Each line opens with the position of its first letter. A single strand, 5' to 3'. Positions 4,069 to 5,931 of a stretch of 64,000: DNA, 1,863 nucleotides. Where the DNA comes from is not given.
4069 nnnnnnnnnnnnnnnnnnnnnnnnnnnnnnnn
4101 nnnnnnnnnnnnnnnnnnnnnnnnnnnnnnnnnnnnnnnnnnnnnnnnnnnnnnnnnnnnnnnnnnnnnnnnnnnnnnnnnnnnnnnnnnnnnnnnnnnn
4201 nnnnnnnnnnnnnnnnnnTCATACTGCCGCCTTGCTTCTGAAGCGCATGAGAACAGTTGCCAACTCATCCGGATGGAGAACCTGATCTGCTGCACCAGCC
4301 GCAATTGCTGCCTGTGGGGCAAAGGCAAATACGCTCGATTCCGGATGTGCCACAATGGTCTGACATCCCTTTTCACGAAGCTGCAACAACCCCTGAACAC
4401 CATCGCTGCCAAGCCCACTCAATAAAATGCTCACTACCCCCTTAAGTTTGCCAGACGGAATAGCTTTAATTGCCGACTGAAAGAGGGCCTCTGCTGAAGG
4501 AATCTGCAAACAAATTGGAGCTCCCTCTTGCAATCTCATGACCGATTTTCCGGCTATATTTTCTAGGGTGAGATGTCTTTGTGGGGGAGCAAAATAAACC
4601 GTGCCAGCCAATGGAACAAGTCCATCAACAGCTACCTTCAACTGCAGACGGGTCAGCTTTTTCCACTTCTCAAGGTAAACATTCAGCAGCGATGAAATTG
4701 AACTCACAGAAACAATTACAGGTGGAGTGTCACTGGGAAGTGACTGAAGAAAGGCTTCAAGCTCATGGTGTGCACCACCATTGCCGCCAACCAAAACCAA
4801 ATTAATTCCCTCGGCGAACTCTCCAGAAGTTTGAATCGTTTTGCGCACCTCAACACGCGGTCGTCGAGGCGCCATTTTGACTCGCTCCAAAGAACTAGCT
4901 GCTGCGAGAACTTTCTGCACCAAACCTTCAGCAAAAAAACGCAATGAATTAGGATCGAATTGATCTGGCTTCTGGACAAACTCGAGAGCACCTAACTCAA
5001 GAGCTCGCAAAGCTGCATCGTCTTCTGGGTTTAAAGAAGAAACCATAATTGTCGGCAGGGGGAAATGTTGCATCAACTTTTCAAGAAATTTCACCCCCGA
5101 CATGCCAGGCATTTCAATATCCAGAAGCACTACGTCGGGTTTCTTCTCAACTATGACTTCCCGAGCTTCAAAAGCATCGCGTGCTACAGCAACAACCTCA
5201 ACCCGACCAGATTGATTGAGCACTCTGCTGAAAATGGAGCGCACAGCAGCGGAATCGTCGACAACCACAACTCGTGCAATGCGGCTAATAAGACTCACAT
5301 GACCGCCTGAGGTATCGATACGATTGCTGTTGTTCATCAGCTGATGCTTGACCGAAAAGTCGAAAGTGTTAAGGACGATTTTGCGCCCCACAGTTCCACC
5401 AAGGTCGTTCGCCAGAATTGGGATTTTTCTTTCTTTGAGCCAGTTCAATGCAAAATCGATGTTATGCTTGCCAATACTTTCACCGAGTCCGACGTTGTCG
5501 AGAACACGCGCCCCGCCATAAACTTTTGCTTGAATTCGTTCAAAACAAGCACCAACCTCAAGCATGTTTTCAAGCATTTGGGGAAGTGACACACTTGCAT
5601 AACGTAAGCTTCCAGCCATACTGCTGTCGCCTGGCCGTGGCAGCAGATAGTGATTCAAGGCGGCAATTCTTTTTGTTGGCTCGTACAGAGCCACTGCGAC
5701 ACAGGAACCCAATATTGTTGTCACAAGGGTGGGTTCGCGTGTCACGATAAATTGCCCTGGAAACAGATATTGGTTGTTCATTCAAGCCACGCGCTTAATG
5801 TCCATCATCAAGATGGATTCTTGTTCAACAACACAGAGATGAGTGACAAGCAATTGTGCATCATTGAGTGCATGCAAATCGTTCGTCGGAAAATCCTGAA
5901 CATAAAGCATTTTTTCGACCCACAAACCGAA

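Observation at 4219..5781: CheD-REC-pseudoCheB triple fusion: a phosphorylation-controlled receptor deamidase with a catalytically dead methylesterase domain?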

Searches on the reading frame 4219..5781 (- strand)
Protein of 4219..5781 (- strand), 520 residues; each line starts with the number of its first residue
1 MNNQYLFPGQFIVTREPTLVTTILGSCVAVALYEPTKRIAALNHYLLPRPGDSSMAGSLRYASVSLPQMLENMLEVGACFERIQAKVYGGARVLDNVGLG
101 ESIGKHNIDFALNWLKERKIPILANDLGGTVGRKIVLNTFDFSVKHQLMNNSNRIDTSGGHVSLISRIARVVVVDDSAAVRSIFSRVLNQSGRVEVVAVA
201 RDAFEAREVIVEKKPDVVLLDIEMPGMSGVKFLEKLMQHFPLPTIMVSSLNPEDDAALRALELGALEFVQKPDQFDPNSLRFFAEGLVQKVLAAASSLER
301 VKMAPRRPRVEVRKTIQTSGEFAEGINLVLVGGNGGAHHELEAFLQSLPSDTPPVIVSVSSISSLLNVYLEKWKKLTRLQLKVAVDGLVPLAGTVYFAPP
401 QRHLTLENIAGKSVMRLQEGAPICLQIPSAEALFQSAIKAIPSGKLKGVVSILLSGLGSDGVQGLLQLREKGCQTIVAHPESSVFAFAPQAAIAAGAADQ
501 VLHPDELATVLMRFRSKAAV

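Call 3: search_protein_families(library=pfam, proteins=[window:4219-5781:-], max_evalue=0.01)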
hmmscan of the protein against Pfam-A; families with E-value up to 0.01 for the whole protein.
window:4219-5781:- (520 aa): 3 families
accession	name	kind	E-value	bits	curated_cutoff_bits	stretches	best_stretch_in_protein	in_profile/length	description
PF01339.22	CheB_methylest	-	4.5e-32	111.6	24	1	329-510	1-173/174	CheB methylesterase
PF00072.30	Response_reg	-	4.5e-23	82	30.2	1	171-273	1-101/111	Response regulator receiver domain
PF03975.18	CheD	-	5.7e-21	75.1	25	1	46-144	1-104/108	CheD chemotactic sensory transduction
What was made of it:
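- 4219..5781 (-): Whole gene: CheD-REC-pseudoCheB fusion, 520 aa plus TGA stop at 4219-4221. Pfam finds three domains (call 3).
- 5332..5781 (-): CheD domain (residues 1-150). Catalytic Thr22 is at 5716-5718, Cys27 at 5701-5703, His44 at 5650-5652. Pfam PF03975 (call 3).
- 4912..5277 (-): Receiver (REC) domain (residues 169-290). D175 and D176 are at 5254-5259, phospho-acceptor D221 at 5119-5121, S248 at 5038-5040, K271 at 4969-4971. Pfam PF00072 (call 3).
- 4222..4806 (-): CheB-like domain without catalytic Ser or His (residues 326-520). Asn334 is at 4780-4782, Ser360 at 4702-4704, and the retained Asp460 at 4402-4404. Pfam PF01339 at 111.6 bits (call 3).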

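Call 4: search_protein_families(library=ncbifam, proteins=[window:4219-5781:-], max_evalue=0.01)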
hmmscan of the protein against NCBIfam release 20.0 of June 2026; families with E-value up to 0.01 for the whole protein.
window:4219-5781:- (520 aa): 105 families (the best 25 are shown)
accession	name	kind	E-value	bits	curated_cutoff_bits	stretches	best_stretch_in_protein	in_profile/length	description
NF001965.0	PRK00742.1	subfamily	4.1e-68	230.2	293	1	169-514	4-352/357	chemotaxis-specific protein-glutamate methyltransferase CheB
NF009206.0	PRK12555.1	subfamily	2e-66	224.3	342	1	170-516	2-337/340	chemotaxis-specific protein-glutamate methyltransferase CheB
NF010013.0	PRK13487.1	equivalog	1.7e-34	119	223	1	6-140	28-161/201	chemoreceptor glutamine deamidase CheD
NF010014.0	PRK13489.1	equivalog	3.7e-28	99.3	290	1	6-137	23-156/238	chemoreceptor glutamine deamidase CheD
NF041119.1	CheD_Thtga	equivalog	3e-24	86.2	240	1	9-138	8-138/160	chemoreceptor glutamine deamidase/glutamate methylesterase CheD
NF010017.0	PRK13494.1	equivalog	8.7e-22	77.5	285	1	6-144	16-152/163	chemoreceptor glutamine deamidase CheD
NF010015.0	PRK13490.1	equivalog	1.2e-21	77.5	251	1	15-146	17-152/162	chemoreceptor glutamine deamidase CheD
NF010018.0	PRK13495.1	equivalog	1.9e-21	76.9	243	1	9-137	9-136/159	chemoreceptor glutamine deamidase CheD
NF010020.0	PRK13498.1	equivalog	2.9e-21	76.1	236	1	5-151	11-162/168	chemoreceptor glutamine deamidase CheD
NF010019.0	PRK13497.1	equivalog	6.4e-21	75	313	1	7-136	13-142/184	chemoreceptor glutamine deamidase CheD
NF010016.0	PRK13493.1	equivalog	5e-20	72.2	369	1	7-138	47-184/227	chemoreceptor glutamine deamidase CheD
TIGR02875.1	spore_0_A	equivalog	1.5e-18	67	200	1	170-278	4-114/262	sporulation transcription factor Spo0A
NF008469.0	PRK11361.1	equivalog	6.3e-16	58.1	714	1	167-282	3-114/461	acetoacetate metabolism transcriptional regulator AtoC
TIGR01818.1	ntrC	equivalog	3.9e-15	55.6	558.6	1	171-276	1-104/463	nitrogen regulation protein NR(I)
NF008677.0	PRK11697.1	equivalog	1e-14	54.5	246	1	170-272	3-102/238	two-component system response regulator BtsR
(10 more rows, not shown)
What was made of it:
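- On CheB methylesterase (Pfam PF01339 domain; NCBIfam PRK00742 / PRK12555): 230.2 bits against a cut-off of 293, and 224.3 against 342 (call 4).
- Closest known: CheD. Different: The score is below every NCBIfam CheD equivalog cut-off; the best is 119 against 223 bits (call 4).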

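Call 5: find_homologous_proteins(query=window:4219-5781:-, max_evalue=0.00001)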
Query window:4219-5781:- (520 aa): 692 proteins with E <= 0.00001 among 8000 candidates; the best 120 are listed.
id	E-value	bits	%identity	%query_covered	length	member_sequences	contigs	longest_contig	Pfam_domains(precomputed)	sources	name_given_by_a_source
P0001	0.0e+0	1131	100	100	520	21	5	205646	PF03975.19,PF01339.23,PF00072.31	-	-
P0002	2.4e-247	839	73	100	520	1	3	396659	PF03975.19,PF01339.23,PF00072.31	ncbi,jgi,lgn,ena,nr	ncbi:response regulator [bacterium]|nr:response regulator [bacterium]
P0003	3.7e-240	816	71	100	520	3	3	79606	PF03975.19,PF01339.23,PF00072.31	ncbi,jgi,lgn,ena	jgi:two-component system chemotaxis response regulator CheB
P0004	2.8e-239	813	71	100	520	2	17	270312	PF03975.19,PF01339.23,PF00072.31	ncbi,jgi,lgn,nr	ncbi:MAG: response regulator [Betaproteobacteria bacterium]|nr:response regulator [Betaproteobacteri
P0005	1.0e-238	811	72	98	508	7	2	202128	PF03975.19,PF01339.23,PF00072.31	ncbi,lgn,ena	-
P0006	5.6e-237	805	69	100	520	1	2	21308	PF03975.19,PF01339.23,PF00072.31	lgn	-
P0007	1.1e-232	791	69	100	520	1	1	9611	PF03975.19,PF01339.23,PF00072.31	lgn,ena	-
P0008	1.1e-222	758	65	100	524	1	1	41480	PF03975.19,PF01339.23,PF00072.31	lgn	-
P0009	1.1e-219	748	65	100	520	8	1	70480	PF03975.19,PF01339.23,PF00072.31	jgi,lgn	jgi:two-component system chemotaxis response regulator CheB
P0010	5.1e-218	743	65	100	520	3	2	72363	PF03975.19,PF01339.23,PF00072.31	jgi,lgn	jgi:two-component system chemotaxis response regulator CheB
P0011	1.8e-217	741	70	95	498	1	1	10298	PF03975.19,PF01339.23,PF00072.31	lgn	-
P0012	3.7e-214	730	64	100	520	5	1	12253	PF03975.19,PF01339.23,PF00072.31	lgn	-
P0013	1.2e-213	728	64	100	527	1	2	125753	PF03975.19,PF01339.23,PF00072.31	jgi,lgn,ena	jgi:two-component system chemotaxis response regulator CheB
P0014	2.9e-212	724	63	100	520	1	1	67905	PF03975.19,PF01339.23,PF00072.31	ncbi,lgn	ncbi:MAG: chemotaxis protein CheB [Silvanigrellaceae bacterium]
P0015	2.8e-200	684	61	100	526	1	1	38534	PF03975.19,PF01339.23,PF00072.31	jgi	jgi:two-component system chemotaxis response regulator CheB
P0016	5.9e-186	637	58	98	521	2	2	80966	PF03975.19,PF01339.23,PF00072.31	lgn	-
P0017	1.4e-180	619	56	100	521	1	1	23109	PF03975.19,PF01339.23,PF00072.31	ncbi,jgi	ncbi:MAG: hypothetical protein RIR26_1157 [Pseudomonadota bacterium]|jgi:two-component system chemot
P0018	4.2e-132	459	45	100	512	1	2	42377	PF03975.19,PF01339.23,PF00072.31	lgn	-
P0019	2.1e-131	457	44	99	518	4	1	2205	PF03975.19,PF01339.23,PF00072.31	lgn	-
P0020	2.6e-131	457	47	100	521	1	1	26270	PF03975.19,PF01339.23,PF00072.31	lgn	-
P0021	4.8e-131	456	45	100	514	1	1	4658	PF03975.19,PF01339.23,PF00072.31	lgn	-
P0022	1.1e-130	455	46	99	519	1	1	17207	PF03975.19,PF01339.23,PF00072.31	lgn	-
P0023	1.3e-130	455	45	99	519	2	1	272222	PF03975.19,PF01339.23,PF00072.31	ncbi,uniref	ncbi:chemotaxis protein CheB [Bdellovibrio sp.]|uniref:chemotaxis protein CheB n=1 Tax=Bdellovibrio 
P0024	3.1e-130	453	45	99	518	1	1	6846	PF03975.19,PF01339.23,PF00072.31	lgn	-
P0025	5.9e-130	452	44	99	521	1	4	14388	PF03975.19,PF01339.23,PF00072.31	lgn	-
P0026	7.9e-130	452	44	99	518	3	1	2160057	PF03975.19,PF01339.23,PF00072.31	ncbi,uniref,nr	ncbi:chemotaxis protein CheB [Bdellovibrio bacteriovorus]|uniref:Probable chemoreceptor glutamine de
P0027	1.8e-129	451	46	99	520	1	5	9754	PF03975.19,PF01339.23,PF00072.31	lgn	-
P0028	8.1e-129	449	45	99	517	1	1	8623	PF03975.19,PF01339.23,PF00072.31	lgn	-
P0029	9.5e-129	448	45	99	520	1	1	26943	PF03975.19,PF01339.23,PF00072.31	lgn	-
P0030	1.3e-128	448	43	99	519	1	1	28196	PF03975.19,PF01339.23,PF00072.31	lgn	-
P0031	2.7e-128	447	46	99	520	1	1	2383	PF03975.19,PF01339.23,PF00072.31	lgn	-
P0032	4.0e-128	446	44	99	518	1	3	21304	PF03975.19,PF01339.23,PF00072.31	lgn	-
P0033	4.7e-128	446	44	100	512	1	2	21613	PF03975.19,PF01339.23,PF00072.31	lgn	-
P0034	7.2e-128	445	44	99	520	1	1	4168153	PF03975.19,PF01339.23,PF00072.31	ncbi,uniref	ncbi:chemotaxis protein CheB [Bdellovibrio sp. HCB-110]|uniref:chemotaxis protein CheB n=1 Tax=Bdell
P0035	7.6e-128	445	43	99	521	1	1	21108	PF03975.19,PF01339.23,PF00072.31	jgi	jgi:two-component system chemotaxis response regulator CheB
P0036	8.1e-128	445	44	99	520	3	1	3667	PF03975.19,PF01339.23,PF00072.31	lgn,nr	nr:chemotaxis protein CheB [uncultured Bdellovibrio sp.]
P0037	8.7e-128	445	44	99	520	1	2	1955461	PF03975.19,PF01339.23,PF00072.31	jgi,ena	jgi:Chemotaxis response regulator containing a CheY-like receiver domain and a methylesterase domain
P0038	1.3e-127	445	43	99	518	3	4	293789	PF03975.19,PF01339.23,PF00072.31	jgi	jgi:two-component system chemotaxis response regulator CheB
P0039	1.3e-127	445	44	99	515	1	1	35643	PF03975.19,PF01339.23,PF00072.31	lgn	-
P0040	1.6e-127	444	44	99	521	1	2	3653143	PF03975.19,PF01339.23,PF00072.31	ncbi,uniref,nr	ncbi:chemotaxis protein CheB [Bdellovibrio sp. 22V]|uniref:chemotaxis protein CheB n=1 Tax=Bdellovib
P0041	2.3e-127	444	44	99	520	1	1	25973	PF03975.19,PF01339.23,PF00072.31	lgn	-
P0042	2.4e-127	444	43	99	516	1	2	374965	PF03975.19,PF01339.23,PF00072.31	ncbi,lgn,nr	ncbi:MAG: hypothetical protein BroJett040_02420 [Oligoflexia bacterium]|nr:MAG: hypothetical protein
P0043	3.2e-127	443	44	99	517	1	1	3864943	PF03975.19,PF01339.23,PF00072.31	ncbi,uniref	ncbi:chemotaxis protein CheB [Bdellovibrio sp. HCB209]|uniref:chemotaxis protein CheB n=1 Tax=Bdello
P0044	3.8e-127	443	44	99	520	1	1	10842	PF03975.19,PF01339.23,PF00072.31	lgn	-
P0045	4.0e-127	443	44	99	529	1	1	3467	PF03975.19,PF01339.23,PF00072.31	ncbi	ncbi:MAG: chemotaxis protein CheB, partial [Bdellovibrio sp.]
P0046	6.0e-127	442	43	99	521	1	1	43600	PF03975.19,PF01339.23,PF00072.31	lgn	-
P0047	6.1e-127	442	43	99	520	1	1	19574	PF03975.19,PF01339.23,PF00072.31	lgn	-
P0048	1.1e-126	442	44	99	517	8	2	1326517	PF03975.19,PF01339.23,PF00072.31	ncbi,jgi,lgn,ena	-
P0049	1.3e-126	441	44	99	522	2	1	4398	PF03975.19,PF01339.23,PF00072.31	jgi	jgi:two-component system chemotaxis response regulator CheB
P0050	1.7e-126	441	44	99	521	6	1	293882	PF03975.19,PF01339.23,PF00072.31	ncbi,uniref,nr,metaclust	ncbi:MAG: chemotaxis protein CheB [Bdellovibrio sp. ArHS]|uniref:chemotaxis protein CheB n=1 Tax=Bde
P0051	1.8e-126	441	42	99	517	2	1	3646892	PF03975.19,PF01339.23,PF00072.31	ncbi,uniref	ncbi:chemotaxis protein CheB [Bdellovibrio sp. HCB288]|uniref:chemotaxis protein CheB n=1 Tax=Bdello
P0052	2.2e-126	441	43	99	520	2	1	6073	PF03975.19,PF01339.23,PF00072.31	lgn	-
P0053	2.4e-126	440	43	100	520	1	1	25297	PF03975.19,PF01339.23,PF00072.31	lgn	-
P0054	2.4e-126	440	43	99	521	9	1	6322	PF03975.19,PF01339.23,PF00072.31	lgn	-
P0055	2.5e-126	440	44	99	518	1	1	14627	PF03975.19,PF01339.23,PF00072.31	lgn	-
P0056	3.5e-126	440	45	100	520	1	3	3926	PF03975.19,PF01339.23,PF00072.31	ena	-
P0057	4.6e-126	440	44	99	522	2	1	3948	PF03975.19,PF01339.23,PF00072.31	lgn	-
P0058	6.0e-126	439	44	99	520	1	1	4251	PF03975.19,PF01339.23,PF00072.31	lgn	-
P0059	8.6e-126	439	44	99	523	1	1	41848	PF03975.19,PF01339.23,PF00072.31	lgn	-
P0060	1.0e-125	438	43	99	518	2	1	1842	PF03975.19,PF01339.23,PF00072.31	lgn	-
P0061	1.5e-125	438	43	99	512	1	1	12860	PF03975.19,PF01339.23,PF00072.31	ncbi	-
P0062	2.6e-125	437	43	99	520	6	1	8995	PF03975.19,PF01339.23,PF00072.31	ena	-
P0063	2.8e-125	437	43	99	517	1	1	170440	PF03975.19,PF01339.23,PF00072.31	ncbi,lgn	-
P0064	3.1e-125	437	45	100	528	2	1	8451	PF03975.19,PF01339.23,PF00072.31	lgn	-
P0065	3.2e-125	437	44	99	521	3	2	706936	PF03975.19,PF01339.23,PF00072.31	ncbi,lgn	-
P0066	3.4e-125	437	43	99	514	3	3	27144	PF03975.19,PF01339.23,PF00072.31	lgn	-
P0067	3.4e-125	437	43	99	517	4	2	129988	PF03975.19,PF01339.23,PF00072.31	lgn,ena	-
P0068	3.7e-125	437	44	99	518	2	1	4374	PF03975.19,PF01339.23,PF00072.31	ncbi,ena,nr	ncbi:MAG TPA: chemotaxis protein CheB [Bdellovibrio sp.]|nr:chemotaxis protein CheB [Bdellovibrio sp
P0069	4.1e-125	436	44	99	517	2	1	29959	PF03975.19,PF01339.23,PF00072.31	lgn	-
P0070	4.3e-125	436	44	99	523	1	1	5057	PF03975.19,PF01339.23,PF00072.31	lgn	-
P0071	4.6e-125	436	44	100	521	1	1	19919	PF03975.19,PF01339.23,PF00072.31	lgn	-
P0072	4.6e-125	436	44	99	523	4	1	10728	PF03975.19,PF01339.23,PF00072.31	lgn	-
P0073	6.8e-125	436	44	99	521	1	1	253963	PF03975.19,PF01339.23,PF00072.31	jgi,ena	-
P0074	7.8e-125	435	43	99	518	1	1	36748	PF03975.19,PF01339.23,PF00072.31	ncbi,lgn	-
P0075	1.1e-124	435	43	99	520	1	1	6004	PF03975.19,PF01339.23,PF00072.31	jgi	jgi:two-component system chemotaxis response regulator CheB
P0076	1.2e-124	435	44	99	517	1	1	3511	PF03975.19,PF01339.23,PF00072.31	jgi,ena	-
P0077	1.2e-124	435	44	99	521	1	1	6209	PF03975.19,PF01339.23,PF00072.31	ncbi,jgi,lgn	ncbi:MAG TPA: chemotaxis protein CheB [Pseudobdellovibrionaceae bacterium]|jgi:two-component system 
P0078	1.4e-124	435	44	99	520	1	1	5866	PF03975.19,PF01339.23,PF00072.31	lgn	-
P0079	1.4e-124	435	43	99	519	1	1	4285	PF03975.19,PF01339.23,PF00072.31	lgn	-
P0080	1.4e-124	435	43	100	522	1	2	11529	PF03975.19,PF01339.23,PF00072.31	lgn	-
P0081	1.6e-124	434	43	99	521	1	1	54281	PF03975.19,PF01339.23,PF00072.31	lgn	-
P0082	1.8e-124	434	43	99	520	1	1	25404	PF03975.19,PF01339.23,PF00072.31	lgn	-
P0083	2.0e-124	434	44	100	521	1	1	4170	PF03975.19,PF01339.23,PF00072.31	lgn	-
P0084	2.0e-124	434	43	99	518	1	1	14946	PF03975.19,PF01339.23,PF00072.31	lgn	-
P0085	2.3e-124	434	44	99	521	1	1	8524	PF03975.19,PF01339.23,PF00072.31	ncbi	-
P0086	2.5e-124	434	44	99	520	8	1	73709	PF03975.19,PF01339.23,PF00072.31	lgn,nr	nr:hypothetical protein BdHM001_04990 [Bdellovibrio sp. HM001]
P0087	2.9e-124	434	43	99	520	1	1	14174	PF03975.19,PF01339.23,PF00072.31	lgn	-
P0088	3.4e-124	433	43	99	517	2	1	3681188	PF03975.19,PF01339.23,PF00072.31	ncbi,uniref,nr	ncbi:response regulator [Bdellovibrio sp. SKB1291214]|uniref:chemotaxis protein CheB n=1 Tax=Bdellov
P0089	3.8e-124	433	43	99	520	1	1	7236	PF03975.19,PF01339.23,PF00072.31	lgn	-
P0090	4.7e-124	433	43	99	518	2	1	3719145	PF03975.19,PF01339.23,PF00072.31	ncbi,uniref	ncbi:chemotaxis protein CheB [Bdellovibrio sp. HCB274]|uniref:chemotaxis protein CheB n=1 Tax=Bdello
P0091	4.7e-124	433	43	100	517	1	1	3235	PF03975.19,PF01339.23,PF00072.31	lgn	-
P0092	4.7e-124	433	43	99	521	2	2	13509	PF03975.19,PF01339.23,PF00072.31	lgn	-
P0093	5.0e-124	433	44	100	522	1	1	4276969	PF03975.19,PF01339.23,PF00072.31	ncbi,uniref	ncbi:chemotaxis protein CheB [Bdellovibrio sp. HCB337]|uniref:chemotaxis protein CheB n=1 Tax=Bdello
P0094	5.7e-124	433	44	100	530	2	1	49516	PF03975.19,PF01339.23,PF00072.31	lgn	-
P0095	5.7e-124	433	44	99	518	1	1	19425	PF03975.19,PF01339.23,PF00072.31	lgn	-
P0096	1.3e-123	431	43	100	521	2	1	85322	PF03975.19,PF01339.23,PF00072.31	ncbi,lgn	-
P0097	1.4e-123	431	42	100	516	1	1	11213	PF03975.19,PF01339.23,PF00072.31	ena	-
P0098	1.9e-123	431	43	99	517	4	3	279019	PF03975.19,PF01339.23,PF00072.31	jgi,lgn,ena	-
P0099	3.0e-123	430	45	99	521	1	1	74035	PF03975.19,PF01339.23,PF00072.31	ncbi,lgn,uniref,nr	ncbi:MAG TPA: chemotaxis protein CheB [Oligoflexus sp.]|uniref:chemotaxis protein CheB n=1 Tax=Oligo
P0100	4.0e-123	430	42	99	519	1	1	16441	PF03975.19,PF01339.23,PF00072.31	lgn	-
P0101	4.7e-123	430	43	99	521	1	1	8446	PF03975.19,PF01339.23,PF00072.31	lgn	-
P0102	5.6e-123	429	42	99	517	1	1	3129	PF03975.19,PF01339.23,PF00072.31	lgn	-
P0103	8.6e-123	429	42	99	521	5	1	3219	PF03975.19,PF01339.23,PF00072.31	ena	-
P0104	8.7e-123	429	43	99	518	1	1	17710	PF03975.19,PF01339.23,PF00072.31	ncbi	ncbi:MAG: chemotaxis protein CheB [Bdellovibrionia bacterium]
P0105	2.0e-122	428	43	99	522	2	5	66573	PF03975.19,PF01339.23,PF00072.31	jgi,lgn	jgi:two-component system chemotaxis response regulator CheB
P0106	2.2e-122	427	43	99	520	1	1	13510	PF03975.19,PF01339.23,PF00072.31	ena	-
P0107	2.2e-122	427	43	100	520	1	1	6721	PF03975.19,PF01339.23,PF00072.31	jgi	jgi:two-component system chemotaxis response regulator CheB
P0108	3.4e-122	427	44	100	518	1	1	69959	PF03975.19,PF01339.23,PF00072.31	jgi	jgi:two-component system chemotaxis response regulator CheB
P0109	3.5e-122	427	43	99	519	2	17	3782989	PF03975.19,PF01339.23,PF00072.31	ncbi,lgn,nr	ncbi:chemotaxis protein CheB [Bdellovibrio bacteriovorus]|nr:chemotaxis protein CheB [Bdellovibrio b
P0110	3.6e-122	427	42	99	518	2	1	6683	PF03975.19,PF01339.23,PF00072.31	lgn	-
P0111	3.7e-122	427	42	99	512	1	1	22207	PF03975.19,PF01339.23,PF00072.31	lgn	-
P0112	3.9e-122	427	44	99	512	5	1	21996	PF03975.19,PF01339.23,PF00072.31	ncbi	ncbi:MAG: chemotaxis protein CheB [Pseudobdellovibrionaceae bacterium]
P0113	4.9e-122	426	42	100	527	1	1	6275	PF03975.19,PF01339.23,PF00072.31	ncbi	-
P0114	5.1e-122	426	43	99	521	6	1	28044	PF03975.19,PF01339.23,PF00072.31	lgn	-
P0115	5.6e-122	426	43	99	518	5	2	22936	PF03975.19,PF01339.23,PF00072.31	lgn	-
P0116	6.6e-122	426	43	99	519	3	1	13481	PF03975.19,PF01339.23,PF00072.31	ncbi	-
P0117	6.9e-122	426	44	100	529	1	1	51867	PF03975.19,PF01339.23,PF00072.31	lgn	-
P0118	7.1e-122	426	42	99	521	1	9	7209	PF03975.19,PF01339.23,PF00072.31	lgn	-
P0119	7.9e-122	426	43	99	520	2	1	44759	PF03975.19,PF01339.23,PF00072.31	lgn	-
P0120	9.7e-122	425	43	99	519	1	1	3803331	PF03975.19,PF01339.23,PF00072.31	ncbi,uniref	ncbi:chemotaxis protein CheB [Bdellovibrio bacteriovorus]|uniref:chemotaxis protein CheB n=1 Tax=Bde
